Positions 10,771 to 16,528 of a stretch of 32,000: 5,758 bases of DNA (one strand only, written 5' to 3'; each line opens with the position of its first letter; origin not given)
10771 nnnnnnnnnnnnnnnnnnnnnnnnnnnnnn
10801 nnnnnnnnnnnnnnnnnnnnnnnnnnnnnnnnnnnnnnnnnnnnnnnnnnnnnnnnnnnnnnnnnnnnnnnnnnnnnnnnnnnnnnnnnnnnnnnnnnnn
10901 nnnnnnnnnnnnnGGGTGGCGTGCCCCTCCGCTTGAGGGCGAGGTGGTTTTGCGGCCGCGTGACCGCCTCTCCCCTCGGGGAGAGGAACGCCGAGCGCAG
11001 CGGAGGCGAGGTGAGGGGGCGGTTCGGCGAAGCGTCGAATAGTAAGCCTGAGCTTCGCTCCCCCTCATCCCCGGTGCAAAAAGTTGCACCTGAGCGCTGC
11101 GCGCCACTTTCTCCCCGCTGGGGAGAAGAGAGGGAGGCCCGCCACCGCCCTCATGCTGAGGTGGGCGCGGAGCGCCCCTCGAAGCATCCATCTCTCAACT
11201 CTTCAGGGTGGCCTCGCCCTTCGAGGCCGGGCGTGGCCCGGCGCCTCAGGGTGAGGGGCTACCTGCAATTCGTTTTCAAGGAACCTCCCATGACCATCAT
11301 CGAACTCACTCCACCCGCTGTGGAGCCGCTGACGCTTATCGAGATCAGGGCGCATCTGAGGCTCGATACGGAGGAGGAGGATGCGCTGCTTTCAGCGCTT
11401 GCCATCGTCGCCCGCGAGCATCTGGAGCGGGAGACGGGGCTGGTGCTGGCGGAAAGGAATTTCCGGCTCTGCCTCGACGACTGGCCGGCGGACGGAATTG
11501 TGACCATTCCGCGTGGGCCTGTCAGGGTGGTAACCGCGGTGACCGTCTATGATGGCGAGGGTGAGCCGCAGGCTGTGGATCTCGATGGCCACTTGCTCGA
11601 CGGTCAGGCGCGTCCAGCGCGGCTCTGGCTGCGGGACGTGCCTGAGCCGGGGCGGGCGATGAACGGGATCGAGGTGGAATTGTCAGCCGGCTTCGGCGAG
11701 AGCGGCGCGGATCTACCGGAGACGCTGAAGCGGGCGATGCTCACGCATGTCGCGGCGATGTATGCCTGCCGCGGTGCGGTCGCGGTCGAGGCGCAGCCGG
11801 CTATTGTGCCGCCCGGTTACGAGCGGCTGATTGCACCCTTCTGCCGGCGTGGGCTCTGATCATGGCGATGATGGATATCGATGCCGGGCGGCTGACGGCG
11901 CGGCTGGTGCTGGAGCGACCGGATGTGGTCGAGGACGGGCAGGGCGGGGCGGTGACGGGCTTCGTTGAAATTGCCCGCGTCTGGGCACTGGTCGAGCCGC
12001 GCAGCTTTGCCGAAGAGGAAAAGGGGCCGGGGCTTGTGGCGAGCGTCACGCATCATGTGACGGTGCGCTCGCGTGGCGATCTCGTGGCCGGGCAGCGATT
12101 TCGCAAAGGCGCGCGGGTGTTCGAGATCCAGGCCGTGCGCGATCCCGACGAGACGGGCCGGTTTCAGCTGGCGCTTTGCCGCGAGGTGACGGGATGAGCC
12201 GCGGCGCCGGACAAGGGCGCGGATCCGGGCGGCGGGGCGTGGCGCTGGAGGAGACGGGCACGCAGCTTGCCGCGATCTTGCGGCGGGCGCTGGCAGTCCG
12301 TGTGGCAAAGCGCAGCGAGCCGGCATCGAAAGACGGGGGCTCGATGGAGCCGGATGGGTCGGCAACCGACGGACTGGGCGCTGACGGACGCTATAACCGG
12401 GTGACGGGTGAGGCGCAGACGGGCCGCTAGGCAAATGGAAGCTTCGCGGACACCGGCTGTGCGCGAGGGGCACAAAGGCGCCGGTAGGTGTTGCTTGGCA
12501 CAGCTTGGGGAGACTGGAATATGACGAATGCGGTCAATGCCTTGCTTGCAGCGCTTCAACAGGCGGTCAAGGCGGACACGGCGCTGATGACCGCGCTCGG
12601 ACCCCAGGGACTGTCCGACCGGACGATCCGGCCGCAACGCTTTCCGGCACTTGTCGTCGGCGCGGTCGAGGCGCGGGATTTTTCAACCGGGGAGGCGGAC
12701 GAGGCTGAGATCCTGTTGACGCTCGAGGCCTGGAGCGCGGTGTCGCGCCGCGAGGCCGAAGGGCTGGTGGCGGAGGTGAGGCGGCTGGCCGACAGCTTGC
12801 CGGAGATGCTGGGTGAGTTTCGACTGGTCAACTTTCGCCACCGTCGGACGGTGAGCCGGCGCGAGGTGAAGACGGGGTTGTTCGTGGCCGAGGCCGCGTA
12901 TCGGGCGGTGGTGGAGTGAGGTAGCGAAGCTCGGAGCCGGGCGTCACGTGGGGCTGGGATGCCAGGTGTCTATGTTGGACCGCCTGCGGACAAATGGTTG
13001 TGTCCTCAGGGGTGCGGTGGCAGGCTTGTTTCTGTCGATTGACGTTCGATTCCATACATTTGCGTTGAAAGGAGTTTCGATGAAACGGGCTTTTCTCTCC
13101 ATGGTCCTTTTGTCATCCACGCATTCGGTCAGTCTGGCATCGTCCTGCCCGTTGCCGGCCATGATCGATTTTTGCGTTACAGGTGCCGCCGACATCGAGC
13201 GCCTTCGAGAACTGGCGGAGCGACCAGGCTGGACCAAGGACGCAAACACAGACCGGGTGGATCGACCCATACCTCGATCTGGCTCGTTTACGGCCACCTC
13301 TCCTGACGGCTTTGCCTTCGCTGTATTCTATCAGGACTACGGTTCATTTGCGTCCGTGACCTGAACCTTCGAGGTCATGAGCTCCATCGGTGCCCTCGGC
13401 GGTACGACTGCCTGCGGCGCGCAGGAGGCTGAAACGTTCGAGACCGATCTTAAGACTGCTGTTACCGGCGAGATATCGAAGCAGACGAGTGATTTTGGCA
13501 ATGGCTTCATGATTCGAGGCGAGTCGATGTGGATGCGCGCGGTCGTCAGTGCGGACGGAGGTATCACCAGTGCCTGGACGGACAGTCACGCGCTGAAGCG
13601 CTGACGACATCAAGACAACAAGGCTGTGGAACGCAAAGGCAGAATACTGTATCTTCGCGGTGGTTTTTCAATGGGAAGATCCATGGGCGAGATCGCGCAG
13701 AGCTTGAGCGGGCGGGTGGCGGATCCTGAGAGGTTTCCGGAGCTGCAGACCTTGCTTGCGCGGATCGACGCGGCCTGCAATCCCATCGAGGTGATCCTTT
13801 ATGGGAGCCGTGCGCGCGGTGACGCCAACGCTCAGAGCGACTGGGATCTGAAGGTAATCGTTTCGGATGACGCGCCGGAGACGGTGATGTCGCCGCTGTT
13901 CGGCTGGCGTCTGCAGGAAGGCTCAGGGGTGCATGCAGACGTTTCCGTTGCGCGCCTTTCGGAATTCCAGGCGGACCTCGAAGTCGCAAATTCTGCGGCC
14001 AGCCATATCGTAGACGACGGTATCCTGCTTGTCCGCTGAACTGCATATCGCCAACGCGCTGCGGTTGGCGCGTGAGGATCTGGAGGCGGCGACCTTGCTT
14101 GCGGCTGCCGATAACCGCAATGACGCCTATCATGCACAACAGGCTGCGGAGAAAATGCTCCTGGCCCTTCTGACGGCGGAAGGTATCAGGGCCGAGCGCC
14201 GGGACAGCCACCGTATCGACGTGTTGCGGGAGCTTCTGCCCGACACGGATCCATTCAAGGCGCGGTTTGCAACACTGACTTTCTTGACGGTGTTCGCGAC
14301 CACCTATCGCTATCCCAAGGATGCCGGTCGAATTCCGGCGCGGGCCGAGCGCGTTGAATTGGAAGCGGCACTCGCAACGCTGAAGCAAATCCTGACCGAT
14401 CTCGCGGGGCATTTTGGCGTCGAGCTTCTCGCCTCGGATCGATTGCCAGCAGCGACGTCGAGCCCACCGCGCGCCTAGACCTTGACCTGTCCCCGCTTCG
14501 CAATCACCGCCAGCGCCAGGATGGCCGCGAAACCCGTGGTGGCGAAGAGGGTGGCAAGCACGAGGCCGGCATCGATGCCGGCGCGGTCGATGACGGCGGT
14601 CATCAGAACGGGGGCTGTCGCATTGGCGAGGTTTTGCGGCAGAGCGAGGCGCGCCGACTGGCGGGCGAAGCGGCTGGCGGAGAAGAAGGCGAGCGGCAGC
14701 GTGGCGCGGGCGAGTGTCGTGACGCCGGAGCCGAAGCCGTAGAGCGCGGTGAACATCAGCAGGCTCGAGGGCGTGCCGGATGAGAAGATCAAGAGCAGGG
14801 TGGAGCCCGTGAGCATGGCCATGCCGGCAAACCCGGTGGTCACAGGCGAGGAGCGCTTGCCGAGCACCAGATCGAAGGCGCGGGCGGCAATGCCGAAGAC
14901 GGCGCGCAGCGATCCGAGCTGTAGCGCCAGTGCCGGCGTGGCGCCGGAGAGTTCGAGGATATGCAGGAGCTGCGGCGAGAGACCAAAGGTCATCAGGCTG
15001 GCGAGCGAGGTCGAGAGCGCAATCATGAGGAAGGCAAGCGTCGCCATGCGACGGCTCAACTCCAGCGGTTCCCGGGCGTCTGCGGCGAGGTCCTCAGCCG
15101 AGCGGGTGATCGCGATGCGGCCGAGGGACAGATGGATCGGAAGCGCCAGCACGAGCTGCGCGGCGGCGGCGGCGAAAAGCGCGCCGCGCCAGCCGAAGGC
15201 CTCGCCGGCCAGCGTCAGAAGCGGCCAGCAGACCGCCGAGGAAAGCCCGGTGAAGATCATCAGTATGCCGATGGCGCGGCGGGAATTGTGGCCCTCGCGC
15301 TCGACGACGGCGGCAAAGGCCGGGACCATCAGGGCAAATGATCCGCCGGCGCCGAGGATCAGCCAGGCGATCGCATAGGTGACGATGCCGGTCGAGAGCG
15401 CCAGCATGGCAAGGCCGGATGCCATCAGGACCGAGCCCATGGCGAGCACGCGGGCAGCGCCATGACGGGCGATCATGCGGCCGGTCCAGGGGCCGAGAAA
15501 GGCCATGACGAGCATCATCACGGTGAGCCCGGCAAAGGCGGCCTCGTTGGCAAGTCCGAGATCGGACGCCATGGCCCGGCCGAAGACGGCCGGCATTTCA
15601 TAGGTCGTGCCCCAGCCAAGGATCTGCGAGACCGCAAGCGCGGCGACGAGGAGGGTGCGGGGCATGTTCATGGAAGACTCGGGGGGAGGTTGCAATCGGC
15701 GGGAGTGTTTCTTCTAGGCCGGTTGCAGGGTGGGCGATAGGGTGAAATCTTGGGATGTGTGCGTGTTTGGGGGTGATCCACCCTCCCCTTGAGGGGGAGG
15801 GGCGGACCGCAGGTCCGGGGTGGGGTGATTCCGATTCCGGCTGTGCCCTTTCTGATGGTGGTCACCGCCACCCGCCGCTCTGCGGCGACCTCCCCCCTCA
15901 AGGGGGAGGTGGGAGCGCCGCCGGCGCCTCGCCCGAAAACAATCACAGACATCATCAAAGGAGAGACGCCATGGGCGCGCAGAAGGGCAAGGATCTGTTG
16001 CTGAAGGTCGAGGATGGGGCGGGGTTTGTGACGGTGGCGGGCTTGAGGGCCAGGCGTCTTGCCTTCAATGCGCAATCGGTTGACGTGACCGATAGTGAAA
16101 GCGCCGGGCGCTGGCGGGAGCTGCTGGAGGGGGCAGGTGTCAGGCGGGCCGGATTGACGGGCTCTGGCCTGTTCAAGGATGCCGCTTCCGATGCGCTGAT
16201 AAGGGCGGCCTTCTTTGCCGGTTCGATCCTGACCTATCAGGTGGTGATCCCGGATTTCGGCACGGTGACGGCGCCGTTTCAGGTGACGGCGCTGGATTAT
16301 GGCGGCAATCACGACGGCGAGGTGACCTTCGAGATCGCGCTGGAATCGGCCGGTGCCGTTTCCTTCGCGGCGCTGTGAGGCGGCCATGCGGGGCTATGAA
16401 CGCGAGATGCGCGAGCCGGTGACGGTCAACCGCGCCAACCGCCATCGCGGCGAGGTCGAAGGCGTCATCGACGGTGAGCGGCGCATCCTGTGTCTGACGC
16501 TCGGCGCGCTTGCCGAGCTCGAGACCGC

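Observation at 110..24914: Intact RcGTA-type head-tail cluster split by four cargo islands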

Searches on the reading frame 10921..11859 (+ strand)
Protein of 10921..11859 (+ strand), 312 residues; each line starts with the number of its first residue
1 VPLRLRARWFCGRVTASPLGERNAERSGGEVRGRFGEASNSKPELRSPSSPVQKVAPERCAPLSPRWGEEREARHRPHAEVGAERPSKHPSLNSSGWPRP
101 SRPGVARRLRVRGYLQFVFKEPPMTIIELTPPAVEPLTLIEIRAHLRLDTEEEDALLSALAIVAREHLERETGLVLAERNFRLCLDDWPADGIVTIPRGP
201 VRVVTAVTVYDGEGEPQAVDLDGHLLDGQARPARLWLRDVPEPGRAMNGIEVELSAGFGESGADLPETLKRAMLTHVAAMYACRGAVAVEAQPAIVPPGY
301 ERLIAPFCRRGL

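Call 5: search_protein_families(library=pfam, proteins=[window:10921-11859:+], max_evalue=0.01)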
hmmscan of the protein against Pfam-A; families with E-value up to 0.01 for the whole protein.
window:10921-11859:+ (312 aa): 1 family
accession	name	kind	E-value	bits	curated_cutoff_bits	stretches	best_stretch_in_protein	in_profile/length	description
PF05135.19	Phage_connect_1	-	5e-06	27.3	21.2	1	138-210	3-63/101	Phage gp6-like head-tail connector protein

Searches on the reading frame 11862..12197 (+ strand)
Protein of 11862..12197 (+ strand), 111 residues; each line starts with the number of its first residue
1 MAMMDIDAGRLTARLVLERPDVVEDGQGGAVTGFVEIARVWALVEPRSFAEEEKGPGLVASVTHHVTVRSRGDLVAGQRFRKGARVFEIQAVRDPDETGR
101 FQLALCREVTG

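Call 5: search_protein_families(library=pfam, proteins=[window:11862-12197:+], max_evalue=0.01)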
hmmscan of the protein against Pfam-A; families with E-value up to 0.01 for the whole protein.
window:11862-12197:+ (111 aa): 1 family
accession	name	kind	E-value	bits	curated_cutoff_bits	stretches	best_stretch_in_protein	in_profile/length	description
PF05521.18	Phage_HCP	-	9.2e-22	78.1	25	1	6-108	1-105/106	Phage head completion protein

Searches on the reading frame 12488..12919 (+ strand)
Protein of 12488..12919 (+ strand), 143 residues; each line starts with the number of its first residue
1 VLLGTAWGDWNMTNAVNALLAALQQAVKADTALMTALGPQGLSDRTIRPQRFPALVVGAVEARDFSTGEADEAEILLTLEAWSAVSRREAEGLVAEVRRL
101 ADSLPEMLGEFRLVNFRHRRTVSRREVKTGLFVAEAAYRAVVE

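Call 5: search_protein_families(library=pfam, proteins=[window:12488-12919:+], max_evalue=0.01)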
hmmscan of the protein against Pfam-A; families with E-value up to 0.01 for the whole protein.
window:12488-12919:+ (143 aa): 1 family
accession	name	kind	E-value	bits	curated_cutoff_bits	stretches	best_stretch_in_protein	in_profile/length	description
PF11367.14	Tail_completion_gp17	-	2.1e-18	67.1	24.5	1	22-143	2-124/124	Tail completion protein gp17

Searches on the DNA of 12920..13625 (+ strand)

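Call 79: search_dna_similar(query=window:12920-13625:+, collection=plasmids, mode=distant, max_rows=8)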
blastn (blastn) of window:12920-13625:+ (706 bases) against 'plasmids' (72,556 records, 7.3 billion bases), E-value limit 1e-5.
No match.

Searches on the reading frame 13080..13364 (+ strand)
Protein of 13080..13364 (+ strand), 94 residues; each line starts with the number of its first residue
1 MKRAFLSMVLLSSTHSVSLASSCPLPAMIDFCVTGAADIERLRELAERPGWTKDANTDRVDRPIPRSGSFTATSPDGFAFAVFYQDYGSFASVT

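Call 57: search_protein_families(library=pfam, proteins=[window:13080-13364:+], max_evalue=0.01)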
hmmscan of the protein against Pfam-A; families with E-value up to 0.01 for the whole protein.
window:13080-13364:+ (94 aa): 0 families

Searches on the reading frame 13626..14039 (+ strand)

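Call 8: search_protein_families(library=pfam, proteins=[window:13626-14039:+], max_evalue=0.01)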
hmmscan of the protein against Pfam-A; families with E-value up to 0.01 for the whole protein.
window:13626-14039:+ (137 aa): 2 families
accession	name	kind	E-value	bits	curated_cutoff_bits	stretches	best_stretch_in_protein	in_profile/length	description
PF01909.29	NTP_transf_2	-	1.2e-06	29.2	21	1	53-107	14-72/93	Nucleotidyltransferase domain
PF18765.7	Polbeta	-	1.8e-06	28.5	26.9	1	52-82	12-42/93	Polymerase beta, Nucleotidyltransferase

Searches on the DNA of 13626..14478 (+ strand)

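Call 82: search_dna_similar(query=window:13626-14478:+, collection=plasmids, mode=distant, max_rows=6)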
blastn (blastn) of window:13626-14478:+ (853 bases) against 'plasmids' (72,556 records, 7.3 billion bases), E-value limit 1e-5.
Records with a match: 3; places in all: 3; records where one place covers at least 80% of the query: 0.
Best place of each record, by identity: 60-80% 3.
By first word of the organism name: Agrobacterium 2; Rhizobium 1.
By predicted mobility (MOB-suite, as given by PLSDB): non-mobilizable 3.
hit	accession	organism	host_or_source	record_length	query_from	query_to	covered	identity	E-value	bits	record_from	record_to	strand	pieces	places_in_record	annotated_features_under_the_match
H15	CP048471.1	Agrobacterium tumefaciens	walnut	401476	107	705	70%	69.0%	3e-56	227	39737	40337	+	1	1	nucleotidyltransferase domain-containing protein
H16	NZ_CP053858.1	Agrobacterium pusense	Fusarium oxysporum f. sp. ...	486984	107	705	70%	69.0%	3e-56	227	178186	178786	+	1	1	hypothetical protein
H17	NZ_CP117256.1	Rhizobium tumorigenes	Rubus sp.,pure bacterial culture,Aerial ...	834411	107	705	70%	68.8%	4e-55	223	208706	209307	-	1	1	nucleotidyltransferase domain-containing protein | HEPN domain-containing protein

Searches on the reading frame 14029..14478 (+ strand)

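Call 8: search_protein_families(library=pfam, proteins=[window:14029-14478:+], max_evalue=0.01)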
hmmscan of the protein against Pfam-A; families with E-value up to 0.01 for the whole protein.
window:14029-14478:+ (149 aa): 1 family
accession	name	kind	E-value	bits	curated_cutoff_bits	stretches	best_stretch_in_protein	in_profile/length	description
PF05168.19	HEPN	-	9.2e-09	35.9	22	1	11-123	5-112/117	HEPN domain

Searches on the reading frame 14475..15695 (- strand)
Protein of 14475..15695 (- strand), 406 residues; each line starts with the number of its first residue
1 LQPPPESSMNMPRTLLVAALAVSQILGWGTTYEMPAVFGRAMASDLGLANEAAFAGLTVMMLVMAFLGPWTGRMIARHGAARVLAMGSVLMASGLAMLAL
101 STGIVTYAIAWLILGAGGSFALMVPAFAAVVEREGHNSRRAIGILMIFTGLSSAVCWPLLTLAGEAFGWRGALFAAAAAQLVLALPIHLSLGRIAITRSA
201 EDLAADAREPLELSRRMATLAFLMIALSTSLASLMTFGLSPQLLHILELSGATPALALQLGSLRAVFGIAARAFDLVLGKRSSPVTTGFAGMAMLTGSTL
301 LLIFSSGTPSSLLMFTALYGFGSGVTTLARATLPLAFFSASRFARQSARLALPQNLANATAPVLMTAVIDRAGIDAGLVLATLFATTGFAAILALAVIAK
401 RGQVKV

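Call 8: search_protein_families(library=pfam, proteins=[window:14475-15695:-], max_evalue=0.01)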
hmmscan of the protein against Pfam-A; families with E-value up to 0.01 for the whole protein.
window:14475-15695:- (406 aa): 1 family
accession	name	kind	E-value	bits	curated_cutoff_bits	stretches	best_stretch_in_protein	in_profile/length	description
PF07690.21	MFS_1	-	2.3e-16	60.1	33.4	2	34-271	16-254/347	Major Facilitator Superfamily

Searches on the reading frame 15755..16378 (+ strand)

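Call 5: search_protein_families(library=pfam, proteins=[window:15755-16378:+], max_evalue=0.01)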
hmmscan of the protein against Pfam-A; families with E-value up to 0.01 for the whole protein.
window:15755-16378:+ (207 aa): 1 family
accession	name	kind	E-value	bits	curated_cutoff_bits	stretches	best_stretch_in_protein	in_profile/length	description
PF06199.17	Phage_tail_2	-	1.7e-44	151.5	23.8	1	75-204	1-132/132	Phage tail tube protein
